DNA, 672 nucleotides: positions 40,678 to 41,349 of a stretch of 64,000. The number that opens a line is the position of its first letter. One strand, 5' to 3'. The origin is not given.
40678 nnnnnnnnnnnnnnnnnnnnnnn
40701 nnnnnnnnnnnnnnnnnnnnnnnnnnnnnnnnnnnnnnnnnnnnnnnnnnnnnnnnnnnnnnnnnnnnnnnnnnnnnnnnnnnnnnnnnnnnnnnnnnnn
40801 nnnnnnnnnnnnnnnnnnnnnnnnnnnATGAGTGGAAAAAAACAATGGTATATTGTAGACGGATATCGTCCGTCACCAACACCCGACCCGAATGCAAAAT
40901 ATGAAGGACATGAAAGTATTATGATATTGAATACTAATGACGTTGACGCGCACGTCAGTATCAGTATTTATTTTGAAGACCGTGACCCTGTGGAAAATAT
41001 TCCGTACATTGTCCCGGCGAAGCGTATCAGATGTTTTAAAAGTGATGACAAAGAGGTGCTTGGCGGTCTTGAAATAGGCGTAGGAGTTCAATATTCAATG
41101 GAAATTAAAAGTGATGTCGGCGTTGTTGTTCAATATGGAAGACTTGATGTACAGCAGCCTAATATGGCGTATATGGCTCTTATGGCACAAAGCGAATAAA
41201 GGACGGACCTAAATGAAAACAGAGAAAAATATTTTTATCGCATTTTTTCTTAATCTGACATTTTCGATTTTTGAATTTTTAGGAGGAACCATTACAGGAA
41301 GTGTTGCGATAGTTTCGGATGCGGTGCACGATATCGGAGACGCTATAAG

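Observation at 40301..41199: ASRT-like (sensory rhodopsin transducer family) protein translationally coupled to a YgjV-like multi-pass membrane protein in an organism that does not look photosynthetic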

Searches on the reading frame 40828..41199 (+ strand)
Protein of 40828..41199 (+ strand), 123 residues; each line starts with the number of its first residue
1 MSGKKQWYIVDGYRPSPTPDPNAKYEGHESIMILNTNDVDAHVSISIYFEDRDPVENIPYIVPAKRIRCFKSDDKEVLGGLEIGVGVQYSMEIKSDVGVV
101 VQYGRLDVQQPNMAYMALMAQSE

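Call 3: search_protein_families(library=pfam, proteins=[window:40828-41199:+], max_evalue=0.01)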
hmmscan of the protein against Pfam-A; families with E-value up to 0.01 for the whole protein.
window:40828-41199:+ (123 aa): 1 family
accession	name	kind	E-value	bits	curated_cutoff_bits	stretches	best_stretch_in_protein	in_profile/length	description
PF07100.16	ASRT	-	4.4e-34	117.4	25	1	3-120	2-117/119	Anabaena sensory rhodopsin transducer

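Call 4: search_protein_families(library=ncbifam, proteins=[window:40828-41199:+], max_evalue=0.01)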
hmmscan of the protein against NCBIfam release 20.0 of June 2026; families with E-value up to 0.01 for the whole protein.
window:40828-41199:+ (123 aa): 0 families

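Call 5: find_encoding_contigs(protein=window:40828-41199:+, flank=8000, max_places=10)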
Protein window:40828-41199:+ (123 aa): no gene with exactly this product is on record in the collection.

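Call 6: search_solved_structures(query=window:40828-41199:+, max_evalue=0.01, show_alignments=3)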
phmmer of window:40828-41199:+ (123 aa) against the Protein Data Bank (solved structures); distinct sequences matched with E-value up to 0.01: 3.
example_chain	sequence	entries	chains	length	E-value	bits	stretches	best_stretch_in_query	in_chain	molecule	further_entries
2ii7_A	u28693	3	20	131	9.2e-17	64.7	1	3-120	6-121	Anabaena sensory rhodopsin transducer protein | Sensory rhodopsin transducer protein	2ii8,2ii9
2iia_A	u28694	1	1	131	9.4e-17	64.6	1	3-120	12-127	Sensory rhodopsin transducer protein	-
1nc7_A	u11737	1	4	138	1.4e-09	41.4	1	1-117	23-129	hypothetical protein TM1070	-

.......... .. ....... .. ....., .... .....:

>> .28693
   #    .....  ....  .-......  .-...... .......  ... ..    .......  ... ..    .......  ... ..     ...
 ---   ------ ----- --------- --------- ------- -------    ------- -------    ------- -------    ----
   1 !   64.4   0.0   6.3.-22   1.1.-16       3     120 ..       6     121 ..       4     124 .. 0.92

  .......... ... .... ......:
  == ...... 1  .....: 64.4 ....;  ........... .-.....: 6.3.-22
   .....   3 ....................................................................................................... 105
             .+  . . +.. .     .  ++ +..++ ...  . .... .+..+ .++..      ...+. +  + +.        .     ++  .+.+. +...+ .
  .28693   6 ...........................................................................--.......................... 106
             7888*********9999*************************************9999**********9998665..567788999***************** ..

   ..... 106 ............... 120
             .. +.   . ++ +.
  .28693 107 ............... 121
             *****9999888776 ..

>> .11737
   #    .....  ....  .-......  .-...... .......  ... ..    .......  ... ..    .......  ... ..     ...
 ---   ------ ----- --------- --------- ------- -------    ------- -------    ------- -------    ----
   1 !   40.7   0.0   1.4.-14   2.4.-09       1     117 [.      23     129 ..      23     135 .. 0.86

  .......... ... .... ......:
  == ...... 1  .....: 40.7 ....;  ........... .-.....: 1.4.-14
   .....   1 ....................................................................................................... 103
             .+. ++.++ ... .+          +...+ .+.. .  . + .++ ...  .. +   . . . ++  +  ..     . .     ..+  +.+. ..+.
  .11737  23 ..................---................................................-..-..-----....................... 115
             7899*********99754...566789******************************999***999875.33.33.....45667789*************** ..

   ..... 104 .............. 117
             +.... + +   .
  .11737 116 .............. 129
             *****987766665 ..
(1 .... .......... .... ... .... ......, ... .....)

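Call 7: find_homologous_proteins(query=window:40828-41199:+, max_evalue=0.00001)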
Query window:40828-41199:+ (123 aa): 472 proteins with E <= 0.00001 among 473 candidates; the best 120 are listed.
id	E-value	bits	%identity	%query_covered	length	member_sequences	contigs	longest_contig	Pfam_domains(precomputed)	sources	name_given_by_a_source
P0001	1.0e-76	273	100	100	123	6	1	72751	PF07100.17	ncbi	-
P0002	3.0e-71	255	91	100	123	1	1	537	PF07100.17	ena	-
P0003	2.1e-70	252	90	100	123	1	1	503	PF07100.17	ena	-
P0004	2.8e-70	252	90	100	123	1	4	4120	PF07100.17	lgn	-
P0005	4.0e-70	252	90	100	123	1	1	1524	PF07100.17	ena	-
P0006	5.4e-70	251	89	100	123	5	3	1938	PF07100.17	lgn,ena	-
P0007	7.3e-70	251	90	100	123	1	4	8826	PF07100.17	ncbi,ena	-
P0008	1.1e-69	250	91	100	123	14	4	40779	PF07100.17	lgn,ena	-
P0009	2.4e-69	249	89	100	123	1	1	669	PF07100.17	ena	-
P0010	2.8e-69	249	89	100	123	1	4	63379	PF07100.17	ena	-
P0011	3.1e-69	249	89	100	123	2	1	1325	PF07100.17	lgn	-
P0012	3.8e-69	248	89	100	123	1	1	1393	PF07100.17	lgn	-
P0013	3.9e-69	248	89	100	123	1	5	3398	PF07100.17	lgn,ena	-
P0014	3.9e-69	248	89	100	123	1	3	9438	PF07100.17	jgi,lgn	jgi:hypothetical protein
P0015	3.9e-69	248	90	100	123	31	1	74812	PF07100.17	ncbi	-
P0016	4.5e-69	248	88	100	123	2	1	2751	PF07100.17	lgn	-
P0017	5.2e-69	248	89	100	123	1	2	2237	PF07100.17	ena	-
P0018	7.2e-69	247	89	100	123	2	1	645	PF07100.17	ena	-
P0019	7.5e-69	247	88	100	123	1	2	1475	PF07100.17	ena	-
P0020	1.0e-68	247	89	100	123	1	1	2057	PF07100.17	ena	-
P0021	1.0e-68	247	88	100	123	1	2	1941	PF07100.17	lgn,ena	-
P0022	1.0e-68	247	88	100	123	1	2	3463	PF07100.17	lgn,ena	-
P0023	1.4e-68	247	88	100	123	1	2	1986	PF07100.17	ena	-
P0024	1.4e-68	247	89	100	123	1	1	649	PF07100.17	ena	-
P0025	1.5e-68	246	89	100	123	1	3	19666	PF07100.17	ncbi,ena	-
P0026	1.7e-68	246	89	100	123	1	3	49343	PF07100.17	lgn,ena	-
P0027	1.9e-68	246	87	100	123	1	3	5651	PF07100.17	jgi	-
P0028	2.6e-68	246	88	100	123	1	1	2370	PF07100.17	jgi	jgi:hypothetical protein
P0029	3.1e-68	245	88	100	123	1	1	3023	PF07100.17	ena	-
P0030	5.0e-68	245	88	100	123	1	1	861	PF07100.17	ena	-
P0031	5.1e-68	245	88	100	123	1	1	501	PF07100.17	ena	-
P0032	5.2e-68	245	88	100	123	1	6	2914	PF07100.17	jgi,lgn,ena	jgi:hypothetical protein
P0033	5.5e-68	245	90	100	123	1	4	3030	PF07100.17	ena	-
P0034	6.1e-68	244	89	100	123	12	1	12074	PF07100.17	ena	-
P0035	6.5e-68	244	88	100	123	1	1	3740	PF07100.17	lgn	-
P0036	6.9e-68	244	88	98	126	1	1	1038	PF07100.17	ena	-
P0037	7.0e-68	244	88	100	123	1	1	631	PF07100.17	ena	-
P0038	7.8e-68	244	89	100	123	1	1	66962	PF07100.17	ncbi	-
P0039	1.0e-67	244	88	100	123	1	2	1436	PF07100.17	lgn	-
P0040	1.2e-67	244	87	100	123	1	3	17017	PF07100.17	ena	-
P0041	1.4e-67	243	90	100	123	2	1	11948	PF07100.17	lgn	-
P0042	1.4e-67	243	88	100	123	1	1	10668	PF07100.17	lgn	-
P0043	1.4e-67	243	86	100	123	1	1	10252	PF07100.17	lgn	-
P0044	1.9e-67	243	87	100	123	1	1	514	PF07100.17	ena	-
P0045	2.2e-67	243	87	100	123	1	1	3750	PF07100.17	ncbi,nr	ncbi:MAG: hypothetical protein J6B55_07705 [Clostridia bacterium]|nr:hypothetical protein [Clostridi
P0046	2.2e-67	243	87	100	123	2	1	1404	PF07100.17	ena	-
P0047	2.4e-67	243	85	100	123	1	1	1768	PF07100.17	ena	-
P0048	2.6e-67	242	87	100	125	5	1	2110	PF07100.17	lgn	-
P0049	2.8e-67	242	89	100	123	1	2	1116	PF07100.17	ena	-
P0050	3.0e-67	242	88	100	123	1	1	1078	PF07100.17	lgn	-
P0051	3.1e-67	242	86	100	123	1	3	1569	PF07100.17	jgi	-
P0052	3.9e-67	242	86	100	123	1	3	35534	PF07100.17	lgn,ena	-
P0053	4.0e-67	242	89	100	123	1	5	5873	PF07100.17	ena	-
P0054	4.1e-67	242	89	100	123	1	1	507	PF07100.17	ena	-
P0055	5.0e-67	242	86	100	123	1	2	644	PF07100.17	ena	-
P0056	5.4e-67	241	88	100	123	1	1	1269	PF07100.17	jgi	-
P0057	5.4e-67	241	87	100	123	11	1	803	PF07100.17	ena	-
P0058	7.6e-67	241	85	100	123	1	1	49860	PF07100.17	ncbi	-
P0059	7.9e-67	241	88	100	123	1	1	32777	PF07100.17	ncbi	-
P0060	8.6e-67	241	89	100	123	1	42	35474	PF07100.17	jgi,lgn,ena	jgi:hypothetical protein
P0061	9.7e-67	241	87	100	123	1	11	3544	PF07100.17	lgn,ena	-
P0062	1.0e-66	241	87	100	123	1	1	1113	PF07100.17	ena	-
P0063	1.1e-66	240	89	100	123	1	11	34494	PF07100.17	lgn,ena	-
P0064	1.1e-66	240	89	100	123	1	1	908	PF07100.17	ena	-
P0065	1.1e-66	240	88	100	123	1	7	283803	PF07100.17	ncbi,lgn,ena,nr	ncbi:MAG: hypothetical protein IJE10_04055 [Clostridia bacterium]|nr:hypothetical protein [Clostridi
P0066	2.0e-66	240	86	100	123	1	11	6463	PF07100.17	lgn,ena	-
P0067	2.0e-66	240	89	100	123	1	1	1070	PF07100.17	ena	-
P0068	2.0e-66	240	88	100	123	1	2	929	PF07100.17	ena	-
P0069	2.0e-66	240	89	100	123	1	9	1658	PF07100.17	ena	-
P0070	2.0e-66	240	89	100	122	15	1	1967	PF07100.17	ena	-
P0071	2.1e-66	240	87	100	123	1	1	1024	PF07100.17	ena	-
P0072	2.3e-66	239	88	100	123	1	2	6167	PF07100.17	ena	-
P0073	2.6e-66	239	86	100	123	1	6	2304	PF07100.17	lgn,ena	-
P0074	2.8e-66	239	88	100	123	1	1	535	PF07100.17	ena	-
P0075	2.8e-66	239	87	100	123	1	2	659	PF07100.17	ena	-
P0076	2.9e-66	239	88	100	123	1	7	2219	PF07100.17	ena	-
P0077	3.0e-66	239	89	100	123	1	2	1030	PF07100.17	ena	-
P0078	3.0e-66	239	85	100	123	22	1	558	PF07100.17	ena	-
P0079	3.0e-66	239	87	100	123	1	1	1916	PF07100.17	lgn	-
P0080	3.6e-66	239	87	100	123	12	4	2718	PF07100.17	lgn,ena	-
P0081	3.8e-66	239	87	100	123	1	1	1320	PF07100.17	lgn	-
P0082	4.1e-66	239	86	100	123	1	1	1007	PF07100.17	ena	-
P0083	4.2e-66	239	87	100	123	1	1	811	PF07100.17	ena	-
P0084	4.4e-66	238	88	100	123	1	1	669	PF07100.17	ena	-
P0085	4.5e-66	238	88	100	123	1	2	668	PF07100.17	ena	-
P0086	4.8e-66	238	86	100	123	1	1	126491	PF07100.17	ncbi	-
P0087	4.9e-66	238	87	100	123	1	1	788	PF07100.17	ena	-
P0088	5.1e-66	238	87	100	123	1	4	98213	PF07100.17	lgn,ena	-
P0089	6.0e-66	238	84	99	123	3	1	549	PF07100.17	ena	-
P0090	7.6e-66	238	88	100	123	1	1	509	PF07100.17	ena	-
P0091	9.7e-66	237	85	100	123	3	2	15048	PF07100.17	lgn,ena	-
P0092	9.9e-66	237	88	98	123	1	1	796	PF07100.17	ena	-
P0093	1.1e-65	237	88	100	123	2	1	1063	PF07100.17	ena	-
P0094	1.1e-65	237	88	100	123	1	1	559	PF07100.17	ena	-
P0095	1.2e-65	237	86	100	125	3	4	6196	PF07100.17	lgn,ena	-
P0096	1.3e-65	237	87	100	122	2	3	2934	PF07100.17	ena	-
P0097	1.5e-65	237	88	100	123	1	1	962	PF07100.17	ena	-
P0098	1.7e-65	237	85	100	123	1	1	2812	PF07100.17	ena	-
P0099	1.8e-65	236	86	100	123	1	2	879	PF07100.17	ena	-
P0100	1.8e-65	236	85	100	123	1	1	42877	PF07100.17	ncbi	-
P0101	1.9e-65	236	86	100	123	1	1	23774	PF07100.17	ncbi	-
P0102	1.9e-65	236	85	100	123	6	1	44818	PF07100.17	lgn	-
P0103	2.6e-65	236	85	100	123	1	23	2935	PF07100.17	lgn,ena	-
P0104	3.1e-65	236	85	100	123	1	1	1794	PF07100.17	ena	-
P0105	3.5e-65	236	85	100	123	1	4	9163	PF07100.17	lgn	-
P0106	3.5e-65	236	85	100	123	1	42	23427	PF07100.17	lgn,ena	-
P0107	3.9e-65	235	88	98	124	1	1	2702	PF07100.17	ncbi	-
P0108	4.1e-65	235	85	100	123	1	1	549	PF07100.17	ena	-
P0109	4.6e-65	235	86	100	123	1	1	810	PF07100.17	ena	-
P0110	4.9e-65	235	85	100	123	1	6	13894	PF07100.17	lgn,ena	-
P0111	5.1e-65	235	85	100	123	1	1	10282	PF07100.17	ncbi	-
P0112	5.4e-65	235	85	100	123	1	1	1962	PF07100.17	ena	-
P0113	5.5e-65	235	85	100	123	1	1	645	PF07100.17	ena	-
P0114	6.1e-65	235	85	100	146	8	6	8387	PF07100.17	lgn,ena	-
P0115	6.2e-65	235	84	100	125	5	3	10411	PF07100.17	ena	-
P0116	6.7e-65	235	85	100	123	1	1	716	PF07100.17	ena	-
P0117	6.9e-65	235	88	98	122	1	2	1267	PF07100.17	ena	-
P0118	7.0e-65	235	85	100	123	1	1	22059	PF07100.17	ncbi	-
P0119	7.8e-65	234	84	100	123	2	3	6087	PF07100.17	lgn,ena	-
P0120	9.4e-65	234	85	100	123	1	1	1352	PF07100.17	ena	-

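Call 8: find_related_loci(query=window:40828-41199:+, collection=genome_contigs, flank=6000)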
Query window:40828-41199:+ (123 aa) in genome_contigs; peptide patterns used: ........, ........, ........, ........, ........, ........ (x = any residue, [..] = any of these).
115 stretches matched a pattern; 92 encode a relative of the query (tblastn E <= 1e-3); the best 80 are kept; 80 distinct loci.
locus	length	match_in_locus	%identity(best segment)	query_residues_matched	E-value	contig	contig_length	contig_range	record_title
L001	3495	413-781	93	1-123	4e-76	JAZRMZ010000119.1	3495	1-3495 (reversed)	MAG: Clostridia bacterium isolate T1900045417_YK20190107.MAGScoT_cleanbin_000003 SGB_7029_k141_609341, whole genome shot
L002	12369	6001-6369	93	1-123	1e-75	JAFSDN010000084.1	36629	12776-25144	MAG: Clostridia bacterium isolate RGIG3044 Goat_Rectum-4__c573176, whole genome shotgun sequence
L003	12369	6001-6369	91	1-123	2e-75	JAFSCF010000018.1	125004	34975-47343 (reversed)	MAG: Clostridia bacterium isolate RGIG3010 Goat_Rectum-3__c744930, whole genome shotgun sequence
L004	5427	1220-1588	90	1-123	1e-75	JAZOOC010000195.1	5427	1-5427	MAG: Clostridia bacterium isolate T1900045634_YK20190328.MAGScoT_cleanbin_000007 SGB_8074_k141_1112671, whole genome sho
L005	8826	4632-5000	90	1-123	4e-75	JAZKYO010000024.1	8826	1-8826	MAG: Eubacteriales bacterium isolate T1900045101_TC20190095.MAGScoT_cleanbin_000006 SGB_4760_k141_1389684, whole genome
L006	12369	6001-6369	90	1-123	3e-74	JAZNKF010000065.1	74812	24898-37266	MAG: Acutalibacteraceae bacterium isolate T1900044677_TS20190143.MAGScoT_cleanbin_000009 SGB_1644_k141_2263601, whole ge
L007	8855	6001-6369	89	1-123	2e-73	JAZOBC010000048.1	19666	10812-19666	MAG: Clostridia bacterium isolate T1900044759_TS20190225.MAGScoT_cleanbin_000023 SGB_2340_k141_3968833, whole genome sho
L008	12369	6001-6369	88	1-123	2e-73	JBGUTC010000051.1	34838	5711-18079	MAG: Clostridia bacterium isolate fecal_MAG_79 fecal_MAG_79_contig_0051, whole genome shotgun sequence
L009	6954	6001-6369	89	1-123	2e-73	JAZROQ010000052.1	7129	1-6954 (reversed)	MAG: Acutalibacteraceae bacterium isolate T1900045392_YK20190082.MAGScoT_cleanbin_000003 SGB_6933_k141_1877647, whole ge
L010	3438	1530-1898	88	1-123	3e-73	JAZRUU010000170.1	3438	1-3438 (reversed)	MAG: Clostridia bacterium isolate T1900045336_YK20190025.MAGScoT_cleanbin_000022 SGB_6604_k141_1069289, whole genome sho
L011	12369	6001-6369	87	1-123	6e-72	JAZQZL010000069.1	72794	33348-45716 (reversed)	MAG: Candidatus Flemingiibacterium sp. isolate T1900045155_TC20190149.MAGScoT_cleanbin_000011 SGB_4976_k141_312898, whol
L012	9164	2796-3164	87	1-123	5e-72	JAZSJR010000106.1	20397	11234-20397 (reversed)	MAG: Clostridia bacterium isolate T1900044564_TS20190030.MAGScoT_cleanbin_000020 SGB_386_k141_1193996, whole genome shot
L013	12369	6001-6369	88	1-123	3e-72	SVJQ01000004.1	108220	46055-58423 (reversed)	MAG: Oscillospiraceae bacterium isolate SIG439 NODE_4402_length_108220_cov_2.681080, whole genome shotgun sequence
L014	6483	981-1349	89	1-123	4e-72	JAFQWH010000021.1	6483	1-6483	MAG: Clostridia bacterium isolate RGIG2209 Goat_Colon.Co__c651010, whole genome shotgun sequence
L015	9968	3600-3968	85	1-123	6e-71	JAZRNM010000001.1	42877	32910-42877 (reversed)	MAG: Clostridia bacterium isolate T1900045410_YK20190100.MAGScoT_cleanbin_000007 SGB_7005_k141_3241407, whole genome sho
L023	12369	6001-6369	82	1-123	1e-67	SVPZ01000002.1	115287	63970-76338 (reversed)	MAG: Oscillospiraceae bacterium isolate SIG604 NODE_3875_length_115287_cov_3.328222, whole genome shotgun sequence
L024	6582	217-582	78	1-122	2e-66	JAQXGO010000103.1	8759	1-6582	MAG: Clostridia bacterium isolate SUG1177 k141_1832776, whole genome shotgun sequence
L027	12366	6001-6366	76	1-122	2e-62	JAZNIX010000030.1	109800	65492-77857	MAG: Faecousia sp. isolate T1900044682_TS20190148.MAGScoT_cleanbin_000024 SGB_1699_k141_1507534, whole genome shotgun se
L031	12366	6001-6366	50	2-123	1e-39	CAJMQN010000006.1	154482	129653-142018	TPA_asm: uncultured bacterium isolate ERR1600705-bin.41 genome assembly, contig: NODE_109_length_154482_cov_11.144165, w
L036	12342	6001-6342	46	3-120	1e-28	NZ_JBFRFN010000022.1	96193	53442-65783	Paenibacillus sp. 2TAF8 SCAFFOLD_21, whole genome shotgun sequence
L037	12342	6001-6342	45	3-120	1e-28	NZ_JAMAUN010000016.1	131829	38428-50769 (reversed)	Paenibacillus polysaccharolyticus strain MER 26 NODE_16_length_131829_cov_67.502490, whole genome shotgun sequence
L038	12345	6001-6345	44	2-120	8e-29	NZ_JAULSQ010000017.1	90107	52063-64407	Paenibacillus sp. ClWae2A sequence17, whole genome shotgun sequence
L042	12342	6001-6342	42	3-120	5e-28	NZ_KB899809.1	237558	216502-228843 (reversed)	Cohnella laeviribosi DSM 21336 F560DRAFT_scaffold00002.2, whole genome shotgun sequence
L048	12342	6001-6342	47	3-120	2e-27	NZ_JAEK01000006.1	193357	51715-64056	Bacillus sp. J37 BacJ37DRAFT_scaffold_4.5_C, whole genome shotgun sequence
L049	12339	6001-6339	45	3-119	2e-27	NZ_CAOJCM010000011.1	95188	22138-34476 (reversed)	Paenibacillus sp. JJ-100 isolate CIP112173 NODE_11, whole genome shotgun sequence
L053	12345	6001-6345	42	2-120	2e-27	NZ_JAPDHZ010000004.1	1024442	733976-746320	Cohnella ginsengisoli strain DSM 18997 contig_10, whole genome shotgun sequence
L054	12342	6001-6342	43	3-120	3e-27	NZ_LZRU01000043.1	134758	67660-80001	MAG: Thermobacillus sp. ZCTH02-B1 BIN01_NODE913475817, whole genome shotgun sequence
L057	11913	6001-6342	45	3-120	4e-27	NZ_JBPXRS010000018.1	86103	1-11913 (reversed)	Metabacillus sp. Hm71 Hm71_ctg018, whole genome shotgun sequence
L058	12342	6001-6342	44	3-120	7e-27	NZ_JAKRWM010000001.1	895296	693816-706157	Cohnella mopanensis strain YIM B01951 contig1, whole genome shotgun sequence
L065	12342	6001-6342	41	3-120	2e-25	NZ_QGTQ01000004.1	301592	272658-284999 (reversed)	Paenibacillus cellulosilyticus strain CECT 5696 Ga0244610_104, whole genome shotgun sequence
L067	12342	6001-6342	42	3-120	1e-25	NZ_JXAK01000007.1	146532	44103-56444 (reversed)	Gordoniibacillus kamchatkensis strain VKM B-2647 B-2647_007, whole genome shotgun sequence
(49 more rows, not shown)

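Call 14: search_protein_families(library=pfam, proteins=[L049:22-879:+, L027:6393-7577:+, L023:6386-7426:+, L006:4345-5154:+, L012:2053-2613:-, L002:6545-7882:-, L053:7732-9210:+, L042:9182-9949:+, L058:3849-5966:+, L054:6371-7630:+], max_evalue=0.0001)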
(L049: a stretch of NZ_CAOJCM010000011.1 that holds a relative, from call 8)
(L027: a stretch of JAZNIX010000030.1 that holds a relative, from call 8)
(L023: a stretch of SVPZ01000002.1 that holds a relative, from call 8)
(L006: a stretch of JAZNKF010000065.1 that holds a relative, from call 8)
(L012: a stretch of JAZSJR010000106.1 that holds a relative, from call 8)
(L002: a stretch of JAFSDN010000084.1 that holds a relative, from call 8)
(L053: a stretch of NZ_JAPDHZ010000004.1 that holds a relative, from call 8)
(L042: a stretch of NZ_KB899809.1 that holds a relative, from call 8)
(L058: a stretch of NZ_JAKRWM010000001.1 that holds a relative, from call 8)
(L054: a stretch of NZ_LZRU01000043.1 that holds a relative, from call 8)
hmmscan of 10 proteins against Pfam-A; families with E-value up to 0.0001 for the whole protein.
L049:22-879:+ (286 aa): 2 families
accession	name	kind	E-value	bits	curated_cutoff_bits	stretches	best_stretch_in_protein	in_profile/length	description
PF12833.13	HTH_18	-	4.5e-17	62.6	33.6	1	206-283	4-79/80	Helix-turn-helix domain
PF00165.29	HTH_AraC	-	1.6e-12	47.6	26.6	1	247-283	8-42/42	Bacterial regulatory helix-turn-helix proteins, AraC family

L027:6393-7577:+ (395 aa): 2 families
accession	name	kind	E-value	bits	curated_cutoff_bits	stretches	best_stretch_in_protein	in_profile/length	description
PF00557.29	Peptidase_M24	-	6.1e-39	134.4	23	1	173-376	1-207/208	Metallopeptidase family M24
PF01321.24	Creatinase_N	-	1.8e-07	32.2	22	1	15-166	1-128/128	Creatinase/Prolidase N-terminal domain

L023:6386-7426:+ (347 aa): 1 family
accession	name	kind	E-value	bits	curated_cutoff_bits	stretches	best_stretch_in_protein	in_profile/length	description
PF02126.24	PTE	-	2.7e-69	234.3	22.4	1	13-341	4-297/298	Phosphotriesterase family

L006:4345-5154:+ (270 aa): 0 families

L012:2053-2613:- (186 aa): 1 family
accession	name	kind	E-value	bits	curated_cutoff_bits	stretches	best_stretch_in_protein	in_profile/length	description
PF10688.14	Imp-YgjV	-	1.3e-25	90.5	23.5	1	9-175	2-156/159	Bacterial inner membrane protein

L002:6545-7882:- (445 aa): 2 families
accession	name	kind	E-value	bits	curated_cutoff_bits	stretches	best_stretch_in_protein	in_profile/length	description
PF21252.2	Glyco_hydro_109_C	-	4.8e-49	166.6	27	1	148-312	1-178/187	Glycosyl hydrolase 109, C-terminal domain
PF01408.29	GFO_IDH_MocA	-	4.7e-06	27.7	24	1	11-137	2-118/120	Oxidoreductase family, NAD-binding Rossmann fold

L053:7732-9210:+ (493 aa): 2 families
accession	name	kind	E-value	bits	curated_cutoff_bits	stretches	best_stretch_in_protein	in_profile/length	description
PF02782.22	FGGY_C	-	2.9e-36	125.5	27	1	254-432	1-184/198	FGGY family of carbohydrate kinases, C-terminal domain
PF00370.27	FGGY_N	-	3.1e-28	99.5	28.8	1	4-244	2-244/245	FGGY family of carbohydrate kinases, N-terminal domain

L042:9182-9949:+ (256 aa): 4 families
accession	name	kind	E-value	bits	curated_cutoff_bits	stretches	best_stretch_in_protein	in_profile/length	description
PF00455.28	DeoRC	-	2e-54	184.3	31.8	1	79-236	2-160/160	DeoR C terminal sensor domain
PF08220.18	HTH_DeoR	-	1.2e-18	67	21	1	8-63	1-56/57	DeoR-like helix-turn-helix domain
PF19187.6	HTH_PafC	-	3.2e-06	27.4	32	1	12-64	9-61/115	PafC helix-turn-helix domain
PF08279.18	HTH_11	-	6.1e-06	26.5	25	1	10-49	3-43/55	HTH domain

L058:3849-5966:+ (706 aa): 4 families
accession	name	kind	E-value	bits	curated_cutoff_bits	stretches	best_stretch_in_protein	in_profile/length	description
PF13561.12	adh_short_C2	-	4.2e-46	157.9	27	1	453-700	3-235/236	Enoyl-(Acyl carrier protein) reductase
PF00106.31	adh_short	-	8.8e-45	153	26.6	1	445-629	1-182/195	short chain dehydrogenase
PF00596.27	Aldolase_II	-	9.1e-18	65.2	22.2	1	48-228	12-175/183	Class II Aldolase and Adducin N-terminal domain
PF08659.16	KR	-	1.3e-08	35.4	22.6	1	448-557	4-115/180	KR domain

L054:6371-7630:+ (420 aa): 1 family
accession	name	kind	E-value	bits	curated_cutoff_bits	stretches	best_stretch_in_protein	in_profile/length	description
PF06134.17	RhaA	-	3.4e-217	722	22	1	4-418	2-417/417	L-rhamnose isomerase (RhaA)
